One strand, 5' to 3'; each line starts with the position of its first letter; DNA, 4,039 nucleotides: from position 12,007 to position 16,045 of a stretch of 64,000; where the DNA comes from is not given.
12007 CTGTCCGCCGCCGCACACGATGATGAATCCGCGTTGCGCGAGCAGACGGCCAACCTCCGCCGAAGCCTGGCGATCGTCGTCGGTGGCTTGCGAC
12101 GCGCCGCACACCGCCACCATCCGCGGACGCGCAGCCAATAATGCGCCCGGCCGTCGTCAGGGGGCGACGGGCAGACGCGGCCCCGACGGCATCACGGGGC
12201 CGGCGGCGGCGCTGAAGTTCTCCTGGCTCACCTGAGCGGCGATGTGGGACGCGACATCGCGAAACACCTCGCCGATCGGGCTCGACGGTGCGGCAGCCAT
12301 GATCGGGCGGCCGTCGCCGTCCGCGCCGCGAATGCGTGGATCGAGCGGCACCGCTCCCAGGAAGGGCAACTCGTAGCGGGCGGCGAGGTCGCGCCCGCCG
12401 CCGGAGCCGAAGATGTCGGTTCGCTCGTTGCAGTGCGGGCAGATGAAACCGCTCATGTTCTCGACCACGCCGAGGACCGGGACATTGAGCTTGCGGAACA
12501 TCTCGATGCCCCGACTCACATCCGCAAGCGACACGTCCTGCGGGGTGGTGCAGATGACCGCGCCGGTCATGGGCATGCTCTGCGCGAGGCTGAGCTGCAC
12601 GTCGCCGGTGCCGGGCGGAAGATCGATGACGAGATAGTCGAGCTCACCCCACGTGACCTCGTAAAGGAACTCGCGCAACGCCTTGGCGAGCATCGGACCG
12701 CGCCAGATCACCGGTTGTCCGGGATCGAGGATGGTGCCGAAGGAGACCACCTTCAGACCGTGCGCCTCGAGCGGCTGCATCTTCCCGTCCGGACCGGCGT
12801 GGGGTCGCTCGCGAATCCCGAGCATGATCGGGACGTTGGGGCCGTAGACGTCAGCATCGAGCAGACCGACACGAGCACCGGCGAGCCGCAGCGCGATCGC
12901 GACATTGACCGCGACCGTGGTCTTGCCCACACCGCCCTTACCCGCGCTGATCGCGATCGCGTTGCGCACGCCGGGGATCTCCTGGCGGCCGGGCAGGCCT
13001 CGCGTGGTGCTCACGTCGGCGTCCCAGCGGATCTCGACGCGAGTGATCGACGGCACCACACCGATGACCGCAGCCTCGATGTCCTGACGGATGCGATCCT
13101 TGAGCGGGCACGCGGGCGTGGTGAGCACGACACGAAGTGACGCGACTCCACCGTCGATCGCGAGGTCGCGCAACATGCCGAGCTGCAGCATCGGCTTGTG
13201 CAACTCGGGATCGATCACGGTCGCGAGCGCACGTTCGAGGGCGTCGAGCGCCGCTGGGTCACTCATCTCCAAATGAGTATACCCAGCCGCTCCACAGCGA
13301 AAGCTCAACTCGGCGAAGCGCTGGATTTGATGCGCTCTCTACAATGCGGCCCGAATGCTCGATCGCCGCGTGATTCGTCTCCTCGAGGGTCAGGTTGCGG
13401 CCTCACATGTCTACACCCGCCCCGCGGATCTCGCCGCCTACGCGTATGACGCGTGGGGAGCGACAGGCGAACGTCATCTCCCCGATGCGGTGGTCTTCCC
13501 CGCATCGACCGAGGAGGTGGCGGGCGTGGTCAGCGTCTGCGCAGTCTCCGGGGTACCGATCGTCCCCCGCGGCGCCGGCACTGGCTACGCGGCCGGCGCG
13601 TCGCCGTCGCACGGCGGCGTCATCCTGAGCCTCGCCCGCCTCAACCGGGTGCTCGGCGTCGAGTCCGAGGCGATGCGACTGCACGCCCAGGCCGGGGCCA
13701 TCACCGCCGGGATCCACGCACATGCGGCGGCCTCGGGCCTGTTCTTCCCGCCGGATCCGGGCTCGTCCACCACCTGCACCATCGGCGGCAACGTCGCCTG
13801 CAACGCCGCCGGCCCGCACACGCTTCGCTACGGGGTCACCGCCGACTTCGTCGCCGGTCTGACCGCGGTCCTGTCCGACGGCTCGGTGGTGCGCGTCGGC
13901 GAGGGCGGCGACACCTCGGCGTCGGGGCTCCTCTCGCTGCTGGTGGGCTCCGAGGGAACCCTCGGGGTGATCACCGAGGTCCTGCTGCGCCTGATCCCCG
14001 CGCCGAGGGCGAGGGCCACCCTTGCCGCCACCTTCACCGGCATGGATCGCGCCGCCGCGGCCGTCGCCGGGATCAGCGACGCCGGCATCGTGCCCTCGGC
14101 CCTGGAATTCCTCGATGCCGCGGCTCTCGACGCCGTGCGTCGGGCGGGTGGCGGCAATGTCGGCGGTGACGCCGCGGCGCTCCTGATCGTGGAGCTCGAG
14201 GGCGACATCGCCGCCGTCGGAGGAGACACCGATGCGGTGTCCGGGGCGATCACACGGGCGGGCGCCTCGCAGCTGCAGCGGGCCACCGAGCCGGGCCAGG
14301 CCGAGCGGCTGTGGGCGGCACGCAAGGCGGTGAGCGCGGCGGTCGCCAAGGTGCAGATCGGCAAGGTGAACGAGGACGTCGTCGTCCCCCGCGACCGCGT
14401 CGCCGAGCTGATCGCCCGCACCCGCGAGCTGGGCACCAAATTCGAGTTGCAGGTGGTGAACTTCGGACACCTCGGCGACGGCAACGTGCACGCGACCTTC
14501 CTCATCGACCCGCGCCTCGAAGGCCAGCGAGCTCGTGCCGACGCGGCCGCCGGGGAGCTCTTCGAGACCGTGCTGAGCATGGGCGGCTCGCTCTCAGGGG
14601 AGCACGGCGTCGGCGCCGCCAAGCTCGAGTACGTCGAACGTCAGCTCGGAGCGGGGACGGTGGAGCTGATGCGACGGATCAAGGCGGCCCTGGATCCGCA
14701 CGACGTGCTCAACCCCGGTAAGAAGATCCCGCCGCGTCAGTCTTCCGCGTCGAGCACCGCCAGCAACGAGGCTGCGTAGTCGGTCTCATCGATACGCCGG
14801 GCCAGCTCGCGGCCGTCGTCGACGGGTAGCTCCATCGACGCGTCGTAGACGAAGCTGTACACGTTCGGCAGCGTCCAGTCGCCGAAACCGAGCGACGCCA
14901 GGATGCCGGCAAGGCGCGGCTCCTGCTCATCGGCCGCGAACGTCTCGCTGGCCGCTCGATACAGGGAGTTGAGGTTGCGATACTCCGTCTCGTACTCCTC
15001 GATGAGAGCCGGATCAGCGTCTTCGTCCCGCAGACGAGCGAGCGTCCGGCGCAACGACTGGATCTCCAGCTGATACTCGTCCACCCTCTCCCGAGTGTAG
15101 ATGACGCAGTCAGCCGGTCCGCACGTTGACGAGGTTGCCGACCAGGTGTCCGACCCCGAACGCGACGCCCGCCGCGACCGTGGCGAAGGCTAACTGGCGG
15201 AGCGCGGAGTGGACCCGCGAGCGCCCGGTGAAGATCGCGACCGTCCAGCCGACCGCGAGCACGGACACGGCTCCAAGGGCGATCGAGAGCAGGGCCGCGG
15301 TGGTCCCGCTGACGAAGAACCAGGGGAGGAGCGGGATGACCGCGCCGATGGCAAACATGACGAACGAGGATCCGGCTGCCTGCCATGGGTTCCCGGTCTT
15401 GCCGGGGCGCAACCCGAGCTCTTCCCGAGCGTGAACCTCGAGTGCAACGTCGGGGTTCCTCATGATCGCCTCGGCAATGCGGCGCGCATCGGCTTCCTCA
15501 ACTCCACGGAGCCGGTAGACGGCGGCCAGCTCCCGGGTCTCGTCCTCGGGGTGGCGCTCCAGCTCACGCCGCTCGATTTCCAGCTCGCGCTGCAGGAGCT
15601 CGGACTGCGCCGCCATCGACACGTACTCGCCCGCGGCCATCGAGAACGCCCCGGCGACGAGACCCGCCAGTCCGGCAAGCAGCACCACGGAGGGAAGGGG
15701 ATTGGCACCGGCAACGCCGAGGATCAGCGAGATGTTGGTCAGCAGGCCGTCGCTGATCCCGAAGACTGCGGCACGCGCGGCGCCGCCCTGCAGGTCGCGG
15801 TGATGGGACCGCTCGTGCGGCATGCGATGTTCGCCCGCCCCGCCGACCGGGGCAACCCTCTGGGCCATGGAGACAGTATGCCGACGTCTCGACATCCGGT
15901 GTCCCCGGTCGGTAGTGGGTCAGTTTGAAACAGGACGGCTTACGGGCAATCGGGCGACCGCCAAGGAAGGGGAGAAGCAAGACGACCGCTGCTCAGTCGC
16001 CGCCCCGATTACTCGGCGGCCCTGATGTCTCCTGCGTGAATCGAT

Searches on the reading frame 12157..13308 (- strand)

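Call 50: search_protein_families(library=pfam, proteins=[window:12157-13308:-], max_evalue=0.0001)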
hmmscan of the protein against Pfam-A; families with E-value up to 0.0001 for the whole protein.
window:12157-13308:- (383 aa): 7 families
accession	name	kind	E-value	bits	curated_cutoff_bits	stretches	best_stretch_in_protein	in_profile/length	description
PF10609.15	ParA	-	2.4e-98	328.9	27.1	1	114-356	2-245/246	NUBPL iron-transfer P-loop NTPase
PF01883.24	FeS_assembly_P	-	1.5e-19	70.5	23.5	1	22-93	2-71/73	Iron-sulfur cluster assembly protein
PF01656.29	CbiA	-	7.6e-14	52.2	25.4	1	118-335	1-124/125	CobQ/CobB/MinD/ParA nucleotide binding domain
PF13614.12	AAA_31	-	8.9e-10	39.2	27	1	117-155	3-41/177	AAA domain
PF00142.24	Fer4_NifH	-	1.6e-06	28.3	25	0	264-359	161-247/271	4Fe-4S iron sulfur cluster binding proteins, NifH/frxC family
PF02374.21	ArsA_ATPase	-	1.1e-05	25.2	24.3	0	121-149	6-34/305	Anion-transporting ATPase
PF09140.17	MipZ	-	1.3e-05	25.1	20.7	1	118-155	3-40/262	ATPase MipZ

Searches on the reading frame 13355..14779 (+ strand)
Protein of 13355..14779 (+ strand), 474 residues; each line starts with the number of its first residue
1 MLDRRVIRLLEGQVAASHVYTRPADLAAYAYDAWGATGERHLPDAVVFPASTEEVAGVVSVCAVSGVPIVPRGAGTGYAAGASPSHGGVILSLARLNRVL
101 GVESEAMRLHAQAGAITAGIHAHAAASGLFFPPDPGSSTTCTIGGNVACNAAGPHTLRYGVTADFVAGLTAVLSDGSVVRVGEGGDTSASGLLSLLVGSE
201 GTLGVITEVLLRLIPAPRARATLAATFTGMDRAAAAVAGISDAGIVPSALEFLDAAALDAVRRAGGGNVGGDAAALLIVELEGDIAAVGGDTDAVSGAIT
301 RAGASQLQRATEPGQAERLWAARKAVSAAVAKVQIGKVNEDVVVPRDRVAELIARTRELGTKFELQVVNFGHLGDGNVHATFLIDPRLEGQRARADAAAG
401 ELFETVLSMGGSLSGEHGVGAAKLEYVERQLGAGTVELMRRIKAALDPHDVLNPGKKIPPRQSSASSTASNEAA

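Call 50: search_protein_families(library=pfam, proteins=[window:13355-14779:+], max_evalue=0.0001)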
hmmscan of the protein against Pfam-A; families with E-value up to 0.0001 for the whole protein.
window:13355-14779:+ (474 aa): 2 families
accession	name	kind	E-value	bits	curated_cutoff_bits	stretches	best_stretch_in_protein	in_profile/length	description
PF02913.24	FAD-oxidase_C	-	2.2e-66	224.6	21.2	1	217-456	2-247/248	FAD linked oxidases, C-terminal domain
PF01565.28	FAD_binding_4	-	5.2e-38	130.3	26.4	1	43-182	1-139/139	FAD binding domain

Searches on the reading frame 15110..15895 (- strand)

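Call 51: search_protein_families(library=pfam, proteins=[window:15110-15895:-], max_evalue=0.0001)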
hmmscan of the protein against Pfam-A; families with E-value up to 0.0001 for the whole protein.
window:15110-15895:- (261 aa): 1 family
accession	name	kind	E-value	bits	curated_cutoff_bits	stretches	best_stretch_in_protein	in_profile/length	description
PF01988.24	VIT1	-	3.8e-68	229.9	28.1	1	41-250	2-214/214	VIT family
